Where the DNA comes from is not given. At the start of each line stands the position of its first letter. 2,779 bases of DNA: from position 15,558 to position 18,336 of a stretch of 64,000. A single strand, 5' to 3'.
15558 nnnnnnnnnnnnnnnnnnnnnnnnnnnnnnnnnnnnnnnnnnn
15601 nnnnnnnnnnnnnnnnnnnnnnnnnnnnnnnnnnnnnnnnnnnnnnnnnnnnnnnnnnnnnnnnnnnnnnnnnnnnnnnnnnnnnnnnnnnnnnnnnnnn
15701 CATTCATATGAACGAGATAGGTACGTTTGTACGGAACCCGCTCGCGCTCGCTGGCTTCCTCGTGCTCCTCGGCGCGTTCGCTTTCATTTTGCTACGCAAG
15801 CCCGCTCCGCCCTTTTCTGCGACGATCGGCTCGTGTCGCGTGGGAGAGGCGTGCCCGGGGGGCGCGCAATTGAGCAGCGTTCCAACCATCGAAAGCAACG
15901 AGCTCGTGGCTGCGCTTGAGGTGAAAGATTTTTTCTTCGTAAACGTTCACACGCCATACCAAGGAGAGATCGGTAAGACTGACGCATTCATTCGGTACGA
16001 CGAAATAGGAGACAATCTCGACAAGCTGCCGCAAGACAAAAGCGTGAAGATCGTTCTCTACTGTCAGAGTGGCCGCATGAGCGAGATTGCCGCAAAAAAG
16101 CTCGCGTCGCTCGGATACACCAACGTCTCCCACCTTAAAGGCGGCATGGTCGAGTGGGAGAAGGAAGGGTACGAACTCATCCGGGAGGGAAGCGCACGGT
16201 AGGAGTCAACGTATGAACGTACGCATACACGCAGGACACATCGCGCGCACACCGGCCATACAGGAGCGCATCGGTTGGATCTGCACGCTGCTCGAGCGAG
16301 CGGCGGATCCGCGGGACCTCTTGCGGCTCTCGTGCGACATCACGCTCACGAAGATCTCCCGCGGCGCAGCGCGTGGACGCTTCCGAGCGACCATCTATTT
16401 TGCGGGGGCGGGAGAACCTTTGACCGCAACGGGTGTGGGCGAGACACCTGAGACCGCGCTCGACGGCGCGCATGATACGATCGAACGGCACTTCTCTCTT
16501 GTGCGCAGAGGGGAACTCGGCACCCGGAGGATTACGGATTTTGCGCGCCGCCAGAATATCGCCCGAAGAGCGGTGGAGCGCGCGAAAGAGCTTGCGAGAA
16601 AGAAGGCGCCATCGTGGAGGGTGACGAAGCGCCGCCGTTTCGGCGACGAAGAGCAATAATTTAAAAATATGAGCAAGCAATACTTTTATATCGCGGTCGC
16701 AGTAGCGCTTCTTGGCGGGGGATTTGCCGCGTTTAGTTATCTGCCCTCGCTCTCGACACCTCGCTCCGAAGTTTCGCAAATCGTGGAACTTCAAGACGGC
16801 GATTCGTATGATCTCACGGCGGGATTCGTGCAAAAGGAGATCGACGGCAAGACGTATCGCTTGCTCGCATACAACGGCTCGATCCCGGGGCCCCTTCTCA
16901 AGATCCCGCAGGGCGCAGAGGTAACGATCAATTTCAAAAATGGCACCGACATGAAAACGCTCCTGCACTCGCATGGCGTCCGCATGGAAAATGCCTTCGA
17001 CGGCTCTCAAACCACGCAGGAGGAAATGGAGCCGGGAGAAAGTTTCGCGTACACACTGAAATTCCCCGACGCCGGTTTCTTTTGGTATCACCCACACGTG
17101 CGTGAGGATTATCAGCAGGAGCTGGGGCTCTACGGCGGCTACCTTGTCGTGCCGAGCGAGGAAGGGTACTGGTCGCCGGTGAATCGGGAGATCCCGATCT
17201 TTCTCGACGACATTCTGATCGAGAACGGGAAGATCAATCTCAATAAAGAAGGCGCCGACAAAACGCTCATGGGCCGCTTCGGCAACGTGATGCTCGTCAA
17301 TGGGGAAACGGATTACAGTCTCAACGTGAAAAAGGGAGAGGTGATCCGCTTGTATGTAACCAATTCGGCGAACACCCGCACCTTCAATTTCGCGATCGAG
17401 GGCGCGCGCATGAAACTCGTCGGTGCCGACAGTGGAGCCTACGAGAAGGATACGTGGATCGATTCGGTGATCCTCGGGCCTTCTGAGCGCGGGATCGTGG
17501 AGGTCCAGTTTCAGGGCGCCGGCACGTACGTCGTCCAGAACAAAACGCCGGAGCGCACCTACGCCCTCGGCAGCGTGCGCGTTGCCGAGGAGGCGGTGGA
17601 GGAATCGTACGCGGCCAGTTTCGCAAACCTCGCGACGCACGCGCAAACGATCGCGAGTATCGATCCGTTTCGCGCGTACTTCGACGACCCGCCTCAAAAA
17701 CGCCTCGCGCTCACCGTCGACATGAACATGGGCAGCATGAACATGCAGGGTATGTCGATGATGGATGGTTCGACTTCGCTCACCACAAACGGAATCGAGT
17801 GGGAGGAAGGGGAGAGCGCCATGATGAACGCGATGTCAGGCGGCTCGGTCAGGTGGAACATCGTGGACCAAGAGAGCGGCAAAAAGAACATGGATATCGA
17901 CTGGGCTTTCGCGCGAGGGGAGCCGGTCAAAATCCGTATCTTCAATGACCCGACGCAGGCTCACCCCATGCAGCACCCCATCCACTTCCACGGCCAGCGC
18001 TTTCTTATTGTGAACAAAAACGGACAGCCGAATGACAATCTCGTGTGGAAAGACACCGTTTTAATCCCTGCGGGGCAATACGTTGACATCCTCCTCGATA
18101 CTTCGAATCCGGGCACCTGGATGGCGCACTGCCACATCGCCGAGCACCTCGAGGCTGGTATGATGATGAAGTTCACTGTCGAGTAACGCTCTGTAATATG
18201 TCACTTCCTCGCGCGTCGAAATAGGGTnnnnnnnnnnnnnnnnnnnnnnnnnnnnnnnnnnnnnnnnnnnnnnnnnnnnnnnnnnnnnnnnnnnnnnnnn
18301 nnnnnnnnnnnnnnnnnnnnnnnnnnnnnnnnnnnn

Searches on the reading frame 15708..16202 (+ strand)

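Call 14: search_protein_families(library=ncbifam, proteins=[window:15708-16202:+], max_evalue=0.001)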
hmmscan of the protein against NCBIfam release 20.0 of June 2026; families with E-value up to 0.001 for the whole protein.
window:15708-16202:+ (164 aa): 12 families
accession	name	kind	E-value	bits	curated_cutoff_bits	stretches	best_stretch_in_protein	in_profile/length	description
NF006444.0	PRK08762.1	equivalog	1.1e-11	44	449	1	94-159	51-116/387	molybdopterin-synthase adenylyltransferase MoeB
NF045521.1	rhoda_near_glyco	subfamily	4.5e-11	42.7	145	1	91-159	50-117/144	rhodanese homology domain-containing protein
NF041203.1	rhodanese_LYCAU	equivalog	3e-10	39.8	115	1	54-155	16-121/126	rhodanese-related (seleno)protein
NF005902.0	PRK07878.1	equivalog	8.2e-09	34.8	647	1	55-152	283-383/392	adenylyltransferase/sulfurtransferase MoeZ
NF007627.0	PRK10287.1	equivalog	3.2e-07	30.5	102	1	77-146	25-93/104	thiosulfate sulfurtransferase PspE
NF001133.1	PRK00142.1-1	equivalog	1e-06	28.5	170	1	61-153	108-206/229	oxygen-dependent tRNA uridine(34) hydroxylase TrhO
TIGR03865.1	PQQ_CXXCW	subfamily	2.6e-06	27.4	128.05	1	102-158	105-163/167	PQQ-dependent catabolism-associated CXXCW motif protein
TIGR02981.1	phageshock_pspE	exception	3.7e-06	27.2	126.3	1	77-146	23-91/101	thiosulfate sulfurtransferase PspE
TIGR04271.1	ThiI_C_thiazole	equivalog_domain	2.5e-05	24.3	70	1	99-141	57-97/101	thiazole biosynthesis protein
NF002397.0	PRK01415.1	equivalog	7e-05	22.7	280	1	78-150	139-209/247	hypothetical protein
NF045694.1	seleno_TsoB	exception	7.9e-05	20.9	805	1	97-156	94-155/572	rhodanese/DsbD fusion-like selenoprotein TsoB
NF001195.0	PRK00162.1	equivalog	0.0007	19.9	102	1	74-156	20-102/108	thiosulfate sulfurtransferase GlpE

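Call 49: search_protein_families(library=pfam, proteins=[window:15708-16202:+], max_evalue=0.01)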
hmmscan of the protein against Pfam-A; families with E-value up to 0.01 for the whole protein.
window:15708-16202:+ (164 aa): 1 family
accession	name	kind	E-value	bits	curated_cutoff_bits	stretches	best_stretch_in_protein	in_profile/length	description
PF00581.25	Rhodanese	-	5.3e-11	43.3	22.2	1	101-152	49-101/102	Rhodanese-like domain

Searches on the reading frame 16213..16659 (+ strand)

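Call 49: search_protein_families(library=pfam, proteins=[window:16213-16659:+], max_evalue=0.01)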
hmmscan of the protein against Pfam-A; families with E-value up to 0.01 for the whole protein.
window:16213-16659:+ (148 aa): 1 family
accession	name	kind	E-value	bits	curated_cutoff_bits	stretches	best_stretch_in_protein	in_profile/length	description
PF02482.25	Ribosomal_S30AE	-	0.00031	21.9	23.7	1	3-93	1-79/88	Sigma 54 modulation protein / S30EA ribosomal protein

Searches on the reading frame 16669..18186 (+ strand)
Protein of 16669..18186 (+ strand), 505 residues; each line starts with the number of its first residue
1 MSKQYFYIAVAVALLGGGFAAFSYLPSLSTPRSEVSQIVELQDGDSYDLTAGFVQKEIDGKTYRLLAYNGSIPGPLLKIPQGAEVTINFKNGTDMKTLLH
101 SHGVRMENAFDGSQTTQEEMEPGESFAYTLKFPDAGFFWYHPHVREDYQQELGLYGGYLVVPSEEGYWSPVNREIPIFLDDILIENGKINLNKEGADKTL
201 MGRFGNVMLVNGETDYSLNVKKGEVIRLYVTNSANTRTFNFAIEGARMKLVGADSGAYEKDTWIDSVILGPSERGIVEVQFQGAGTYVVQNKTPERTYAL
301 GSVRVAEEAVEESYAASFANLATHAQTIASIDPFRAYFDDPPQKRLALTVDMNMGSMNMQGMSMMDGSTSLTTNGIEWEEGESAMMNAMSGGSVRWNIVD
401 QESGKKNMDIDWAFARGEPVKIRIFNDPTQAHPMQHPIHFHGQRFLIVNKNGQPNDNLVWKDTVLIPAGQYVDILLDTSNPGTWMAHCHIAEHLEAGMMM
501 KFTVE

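Call 14: search_protein_families(library=ncbifam, proteins=[window:16669-18186:+], max_evalue=0.001)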
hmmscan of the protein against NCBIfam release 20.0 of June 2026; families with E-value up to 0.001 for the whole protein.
window:16669-18186:+ (505 aa): 8 families
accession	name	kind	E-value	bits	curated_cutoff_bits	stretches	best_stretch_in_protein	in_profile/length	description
NF008205.1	PRK10965.1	equivalog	9.6e-47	160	525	1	50-504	51-528/529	multicopper oxidase CueO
TIGR01480.1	copper_res_A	subfamily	2.9e-37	128.4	478.95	2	14-181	16-180/593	copper resistance system multicopper oxidase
TIGR03389.1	laccase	equivalog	5.2e-28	98.1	558.9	2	62-275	21-245/539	laccase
TIGR03388.1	ascorbase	equivalog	3.3e-21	75.6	614.8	2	54-170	11-128/542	L-ascorbate oxidase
TIGR02376.1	Cu_nitrite_red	equivalog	2.8e-14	53.2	296.3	1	57-301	42-303/326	copper-containing nitrite reductase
NF045554.1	AmiPhnlOxPhsA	equivalog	4.1e-13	48.8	950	1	455-504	520-570/581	O-aminophenol oxidase PhsA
TIGR03390.1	ascorbOXfungal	equivalog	4.2e-13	48.7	445.35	1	67-275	31-257/538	L-ascorbate oxidase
NF008135.0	PRK10883.1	equivalog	8.9e-13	47.5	581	1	63-281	65-285/471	cell division protein FtsP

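Call 49: search_protein_families(library=pfam, proteins=[window:16669-18186:+], max_evalue=0.01)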
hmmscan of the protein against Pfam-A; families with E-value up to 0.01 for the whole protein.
window:16669-18186:+ (505 aa): 4 families
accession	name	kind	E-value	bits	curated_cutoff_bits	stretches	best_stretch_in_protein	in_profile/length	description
PF07731.20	Cu-oxidase_2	-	2e-34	118.7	20.4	1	407-505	30-134/137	Multicopper oxidase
PF07732.21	Cu-oxidase_3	-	8.2e-30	103.8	21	1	57-163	8-117/119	Multicopper oxidase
PF00394.28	Cu-oxidase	-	1.4e-16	61.5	21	2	201-292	32-134/157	Multicopper oxidase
PF06525.17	SoxE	-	0.0026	17.7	21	0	465-503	99-137/149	Sulfocyanin (SoxE) domain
